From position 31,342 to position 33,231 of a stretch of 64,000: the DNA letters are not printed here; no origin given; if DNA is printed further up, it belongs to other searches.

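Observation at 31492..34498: Candidate minimal flavin-based electron-transfer module: NqrB/RnfD-like membrane domain fused to an FNR-like reductase, plus FMN-binding protein and ApbE flavin transferase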

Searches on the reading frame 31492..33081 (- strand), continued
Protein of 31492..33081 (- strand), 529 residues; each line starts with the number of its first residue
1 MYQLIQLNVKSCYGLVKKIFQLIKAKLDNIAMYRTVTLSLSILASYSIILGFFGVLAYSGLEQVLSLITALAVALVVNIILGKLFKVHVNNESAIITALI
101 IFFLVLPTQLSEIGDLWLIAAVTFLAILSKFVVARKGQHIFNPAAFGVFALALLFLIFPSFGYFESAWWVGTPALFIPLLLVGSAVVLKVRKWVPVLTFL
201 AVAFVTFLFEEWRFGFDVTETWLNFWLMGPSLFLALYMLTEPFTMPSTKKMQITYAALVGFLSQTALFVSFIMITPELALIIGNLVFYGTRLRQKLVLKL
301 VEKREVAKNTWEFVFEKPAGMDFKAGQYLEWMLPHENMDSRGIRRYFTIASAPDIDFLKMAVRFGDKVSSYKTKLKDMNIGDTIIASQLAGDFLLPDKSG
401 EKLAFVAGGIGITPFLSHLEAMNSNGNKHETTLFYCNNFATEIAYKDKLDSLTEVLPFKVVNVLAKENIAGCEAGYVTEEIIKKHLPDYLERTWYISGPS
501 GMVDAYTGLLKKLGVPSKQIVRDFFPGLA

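Call 20: find_related_loci(query=A1, collection=genome_contigs, flank=10000)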
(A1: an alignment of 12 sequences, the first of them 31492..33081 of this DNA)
Query A1 (529 aa) in genome_contigs; peptide patterns used: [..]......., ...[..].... (x = any residue, [..] = any of these).
95 stretches matched a pattern; 61 encode a relative of the query (tblastn E <= 1e-3); 61 distinct loci.
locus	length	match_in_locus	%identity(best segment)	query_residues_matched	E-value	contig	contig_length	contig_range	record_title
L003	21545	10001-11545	64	15-529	0e+0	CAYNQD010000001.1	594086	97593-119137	MAG TPA_asm: uncultured Candidatus Saccharibacteria bacterium isolate SRP344714_co2_382 genome assembly, contig: NODE_6_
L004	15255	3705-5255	61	14-529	0e+0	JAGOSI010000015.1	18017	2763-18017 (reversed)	MAG: Candidatus Paceibacterota bacterium isolate Gw_Eff_bin_314 Gw_Eff_6677_length_18017_cov_8.348742, whole genome shot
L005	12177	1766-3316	59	13-529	0e+0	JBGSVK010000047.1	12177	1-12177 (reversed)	MAG: Candidatus Paceibacteria bacterium isolate JTS-AC455 k141_2843858, whole genome shotgun sequence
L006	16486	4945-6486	59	16-528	0e+0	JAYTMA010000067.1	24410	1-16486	MAG: bacterium isolate GFS_3428 GFS_3428_66, whole genome shotgun sequence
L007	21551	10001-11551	59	14-529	0e+0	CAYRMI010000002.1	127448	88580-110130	MAG TPA_asm: uncultured Candidatus Saccharibacteria bacterium isolate SRP300315_co1_16 genome assembly, contig: NODE_62_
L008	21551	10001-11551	56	13-529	0e+0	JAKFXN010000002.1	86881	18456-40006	MAG: Candidatus Parcubacteria bacterium isolate ND3_Bin_27 ND3_0000028, whole genome shotgun sequence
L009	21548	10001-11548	60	13-528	0e+0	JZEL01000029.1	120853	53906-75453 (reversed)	MAG: Parcubacteria bacterium OLB19 UZ19_OD100CONTIG000029, whole genome shotgun sequence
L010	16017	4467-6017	57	13-529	0e+0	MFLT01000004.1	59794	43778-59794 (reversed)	MAG: Candidatus Kaiserbacteria bacterium RIFCSPLOWO2_01_FULL_45_25 rifcsplowo2_01_scaffold_1597, whole genome shotgun se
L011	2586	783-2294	58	27-529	0e+0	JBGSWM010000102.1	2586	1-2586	MAG: Candidatus Paceibacteria bacterium isolate JTS-AC481 k141_3746355, whole genome shotgun sequence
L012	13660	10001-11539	56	13-524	0e+0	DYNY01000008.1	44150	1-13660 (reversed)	MAG TPA_asm: Candidatus Elulimicrobium sp. isolate SulCav_GS09_5_3_41_19 SulCav_GS09_5_1069_length_44150_cov_11_026239,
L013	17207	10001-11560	53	1-529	4e-179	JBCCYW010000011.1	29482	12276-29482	MAG: Patescibacteria group bacterium isolate P01_F01_bin.20 k141_976989_length_29482_cov_13.0000, whole genome shotgun s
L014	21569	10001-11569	53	13-529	3e-177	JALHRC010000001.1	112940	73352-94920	MAG: Candidatus Paceibacterota bacterium isolate maxbin.077 c_000000001098, whole genome shotgun sequence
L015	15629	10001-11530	53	22-529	1e-175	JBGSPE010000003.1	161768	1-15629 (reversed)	MAG: Candidatus Paceibacteria bacterium isolate JTS-AC297 k141_1172213, whole genome shotgun sequence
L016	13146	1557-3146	52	5-529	8e-174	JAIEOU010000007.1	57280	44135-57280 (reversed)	MAG: Patescibacteria group bacterium isolate co.spades.DASTOOL.1kb_143 c_000000443355, whole genome shotgun sequence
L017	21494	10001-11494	54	23-529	3e-170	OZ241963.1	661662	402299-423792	MAG: Candidatus Paceibacterota bacterium isolate a4431f2c-c61a-43fb-9f92-c5996bac4907 genome assembly, chromosome: 1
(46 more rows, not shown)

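Call 31: search_solved_structures(query=A1, max_evalue=0.001, show_alignments=3)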
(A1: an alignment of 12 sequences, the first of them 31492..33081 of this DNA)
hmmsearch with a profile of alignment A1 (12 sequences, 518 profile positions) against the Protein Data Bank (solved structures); distinct sequences matched with E-value up to 0.001: 98 (the best 60 are shown).
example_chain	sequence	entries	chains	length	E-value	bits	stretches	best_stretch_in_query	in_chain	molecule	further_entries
5ogx_A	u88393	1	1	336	3e-19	72.3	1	283-514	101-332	Cytochrome P450 reductase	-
7qty_A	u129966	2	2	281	1.7e-17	66.6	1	364-516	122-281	Na(+)-translocating NADH-quinone reductase subunit F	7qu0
8ad4_A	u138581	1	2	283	1.1e-16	63.9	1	364-516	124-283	Na(+)-translocating NADH-quinone reductase subunit F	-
4u9u_A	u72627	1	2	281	1.1e-16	63.8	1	364-516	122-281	Na(+)-translocating NADH-quinone reductase subunit F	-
4uaj_A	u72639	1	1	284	1.2e-16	63.8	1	364-516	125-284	Na(+)-translocating NADH-quinone reductase subunit F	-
1krh_A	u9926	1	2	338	1.3e-16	63.7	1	307-508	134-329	Benzoate 1,2-Dioxygenase Reductase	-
7xk3_F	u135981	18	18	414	1.9e-16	63.1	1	364-516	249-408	Na(+)-translocating NADH-quinone reductase subunit F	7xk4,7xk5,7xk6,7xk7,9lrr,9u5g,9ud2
2r6h_A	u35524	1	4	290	2.3e-16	62.8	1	364-512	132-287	NADH:ubiquinone oxidoreductase, Na translocating, F subunit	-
8a1t_F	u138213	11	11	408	2.5e-16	62.7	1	364-516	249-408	Na(+)-translocating NADH-quinone reductase subunit F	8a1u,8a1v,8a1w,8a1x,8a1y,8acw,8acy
4wqm_A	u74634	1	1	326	3e-16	62.4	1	285-512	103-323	Toluene-4-monooxygenase electron transfer component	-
7qu3_A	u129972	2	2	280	6.7e-16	61.3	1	337-516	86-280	Na(+)-translocating NADH-quinone reductase subunit F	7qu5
8ad3_A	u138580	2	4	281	6.9e-16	61.2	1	364-512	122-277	Na(+)-translocating NADH-quinone reductase subunit F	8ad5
2eix_A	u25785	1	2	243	2.5e-15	59.4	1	289-505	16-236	NADH-cytochrome b5 reductase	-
1tvc_A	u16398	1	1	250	6.6e-13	51.4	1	293-515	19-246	METHANE MONOOXYGENASE COMPONENT C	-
7rom_A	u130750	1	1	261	6.9e-13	51.3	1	325-502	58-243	NADH-cytochrome b5 reductase 1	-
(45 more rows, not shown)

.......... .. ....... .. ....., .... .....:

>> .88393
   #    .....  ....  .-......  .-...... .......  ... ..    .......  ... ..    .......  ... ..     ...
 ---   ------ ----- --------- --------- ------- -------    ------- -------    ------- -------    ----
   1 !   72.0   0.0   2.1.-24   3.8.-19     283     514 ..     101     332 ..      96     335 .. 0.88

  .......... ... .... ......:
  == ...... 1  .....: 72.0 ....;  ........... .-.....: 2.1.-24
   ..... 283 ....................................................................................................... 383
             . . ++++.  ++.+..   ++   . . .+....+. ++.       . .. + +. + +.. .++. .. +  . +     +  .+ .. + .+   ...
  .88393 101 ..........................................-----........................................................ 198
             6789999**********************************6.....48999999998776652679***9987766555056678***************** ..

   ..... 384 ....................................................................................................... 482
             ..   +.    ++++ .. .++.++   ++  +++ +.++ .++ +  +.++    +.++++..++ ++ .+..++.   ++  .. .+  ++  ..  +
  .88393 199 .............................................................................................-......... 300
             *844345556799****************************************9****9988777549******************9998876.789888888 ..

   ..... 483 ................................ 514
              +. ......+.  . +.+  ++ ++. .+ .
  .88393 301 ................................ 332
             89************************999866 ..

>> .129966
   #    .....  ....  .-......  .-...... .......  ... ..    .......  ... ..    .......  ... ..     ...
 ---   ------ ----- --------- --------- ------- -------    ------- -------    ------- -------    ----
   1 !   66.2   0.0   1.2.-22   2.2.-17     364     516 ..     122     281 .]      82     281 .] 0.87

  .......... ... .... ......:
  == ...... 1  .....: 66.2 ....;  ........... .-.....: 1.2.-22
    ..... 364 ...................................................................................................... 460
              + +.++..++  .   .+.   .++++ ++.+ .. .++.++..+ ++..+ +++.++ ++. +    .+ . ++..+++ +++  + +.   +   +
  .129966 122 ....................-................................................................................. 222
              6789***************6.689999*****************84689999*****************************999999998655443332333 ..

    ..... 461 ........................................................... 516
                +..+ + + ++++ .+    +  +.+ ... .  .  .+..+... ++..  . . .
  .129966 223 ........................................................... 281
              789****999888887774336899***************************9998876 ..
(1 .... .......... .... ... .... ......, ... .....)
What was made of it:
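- Closest known: Na+-NQR. Same: An NqrF-like FAD/NADH domain, including a C-terminal Phe aligned near NqrF F406 (call 31).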

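Call 49: predict_structure(alignment_id=A3)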
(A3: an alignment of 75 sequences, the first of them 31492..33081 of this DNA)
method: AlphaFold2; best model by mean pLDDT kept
length: 529 residues; sequences in the alignment: 75
mean_pLDDT: 94.2   pTM: 0.90
mean pLDDT of the five models: 94.2, 93.2, 93.2, 93.0, 92.7
residues with pLDDT >= 90: 446; 70-90: 77; 50-70: 3; < 50: 3
segments of 3 or more residues with pLDDT < 50: 527-529
pLDDT, mean of each block of 10 residues (from residue 1): 82 89 85 94 98 97 98 98 93 97 97 97 98 90 97 96 92 96 94 96 98 96 92 95 92 98 96 95 96 94 97 96 95 82 86 97 91 95 94 92 96 97 93 98 97 97 98 97 98 96 96 98 68
secondary structure, 60 per line:
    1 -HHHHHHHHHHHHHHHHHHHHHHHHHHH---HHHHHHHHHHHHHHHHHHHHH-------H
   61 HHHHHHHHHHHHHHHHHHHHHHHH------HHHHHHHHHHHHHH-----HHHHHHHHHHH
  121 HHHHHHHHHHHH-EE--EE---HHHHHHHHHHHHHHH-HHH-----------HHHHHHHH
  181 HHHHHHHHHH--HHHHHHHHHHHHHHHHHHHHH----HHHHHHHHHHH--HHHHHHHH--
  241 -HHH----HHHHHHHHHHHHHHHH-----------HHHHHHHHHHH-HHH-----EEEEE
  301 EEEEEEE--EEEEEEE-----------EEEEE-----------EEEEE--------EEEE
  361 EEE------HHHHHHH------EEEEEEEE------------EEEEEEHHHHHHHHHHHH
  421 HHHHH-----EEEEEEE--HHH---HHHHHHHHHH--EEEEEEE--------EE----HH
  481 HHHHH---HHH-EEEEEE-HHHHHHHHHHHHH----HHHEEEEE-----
elements in order: H2-28 H32-52 H60-84 H91-104 H110-132 H143-157 H173-190 H193-213 H218-228 H231-238 H249-264 H276-286 E296-307 E310-316 E328-332 E344-348 E357-363 H370-376 E383-390 E403-408 H409-425 E431-437 H446-455 E458-464 H479-485 E493-498 H500-512 E520-524
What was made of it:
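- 31492..33081 (-): NqrB/RnfD-like membrane domain fused to an FNR/NqrF-like reductase (529 aa by longest ORF; NCBI annotates 514 aa). AlphaFold2 pLDDT 94.2 (call 49).
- Checked: The AlphaFold model is confident (pLDDT 94.2, pTM 0.90; call 49).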

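Call 51: fold_search(model_id=the predicted structure, library=pdb)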
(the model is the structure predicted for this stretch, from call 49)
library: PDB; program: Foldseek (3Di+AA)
matches with E <= 10: 1314; with E <= 0.001: 332
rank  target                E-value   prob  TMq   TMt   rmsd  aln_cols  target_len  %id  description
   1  1gvh                  8.0e-18  1.00  0.41  0.54   7.7       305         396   18  The X-ray structure of ferric Escherichia coli flavohemoglobin reveals an unespected geometry of the distal heme pocket (released 2002-08-06)
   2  5ogx                  9.0e-18  1.00  0.40  0.62   2.7       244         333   23  Crystal structure of Amycolatopsis cytochrome P450 reductase GcoB. (released 2018-07-04)
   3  6o0a                  2.1e-17  1.00  0.41  0.55  10.5       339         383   18  Crystal structure of flavohemoglobin from Malassezia yamatoensis with bound FAD and heme determined by iron SAD phasing (released 2019-03-06)
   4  4eh1_A                1.6e-16  1.00  0.40  0.85   2.6       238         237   20  Crystal Structure of the Flavohem-like-FAD/NAD Binding Domain of Nitric Oxide Dioxygenase from Vibrio cholerae O1 biov (released 2012-04-25)
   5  2r6h_C                2.8e-16  1.00  0.40  0.71   3.3       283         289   20  Crystal structure of the domain comprising the NAD binding and the FAD binding regions of the NADH:ubiquinone oxidored (released 2007-09-11)
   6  7qty                  4.1e-16  1.00  0.40  0.73   2.9       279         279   19  X-ray structure of FAD domain of NqrF of Klebsiella pneumoniae (released 2022-02-09)
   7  4eh1_B                5.1e-16  1.00  0.40  0.85   2.6       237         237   20  Crystal Structure of the Flavohem-like-FAD/NAD Binding Domain of Nitric Oxide Dioxygenase from Vibrio cholerae O1 biov (released 2012-04-25)
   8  2r6h_B                6.0e-16  1.00  0.39  0.69   5.3       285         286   20  Crystal structure of the domain comprising the NAD binding and the FAD binding regions of the NADH:ubiquinone oxidored (released 2007-09-11)
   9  2r6h_D                6.0e-16  1.00  0.38  0.68   5.8       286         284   21  Crystal structure of the domain comprising the NAD binding and the FAD binding regions of the NADH:ubiquinone oxidored (released 2007-09-11)
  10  7qu3                  9.2e-16  1.00  0.39  0.72   5.2       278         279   20  X-ray structure of FAD domain of NqrF of Pseudomonas aeruginosa (released 2022-02-09)
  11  5tr9_A                9.7e-16  1.00  0.38  0.79   3.4       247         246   23  Crystal Structure of a ferredoxin NADP+ reductase from Neisseria gonorrhoeae with bound FAD (released 2016-11-09)
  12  8a1v_F                1.0e-15  1.00  0.40  0.51   3.1       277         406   19  Sodium pumping NADH-quinone oxidoreductase with substrate Q2 (released 2023-06-14)
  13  4g1v                  1.0e-15  1.00  0.42  0.54  12.5       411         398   16  X-ray structure of yeast flavohemoglobin (released 2012-11-14)
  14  7qu5                  1.3e-15  1.00  0.39  0.72   5.3       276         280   20  X-ray structure of FAD domain of NqrF of Pseudomonas aeruginosa (released 2022-02-09)
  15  2r6h_A                1.3e-15  1.00  0.39  0.71   4.4       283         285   20  Crystal structure of the domain comprising the NAD binding and the FAD binding regions of the NADH:ubiquinone oxidored (released 2007-09-11)
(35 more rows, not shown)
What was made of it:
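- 31495..32196 (-): Cytoplasmic FAD/NAD(P)H reductase domain (residues 296-529): RRYFT FAD motif, GGIGITP nucleotide motif, C-terminal DFFPGLA. NqrF is among the best PDB sequence and fold matches (calls 31, 51).
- Checked: The reductase half matches NqrF, FNR and flavohaemoglobin reductase domains (calls 31, 51).
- NqrF-like reductase (calls 31, 51).
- Tried and rejected: A Foldseek search with the whole fusion was swamped by FNR hits (call 51).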
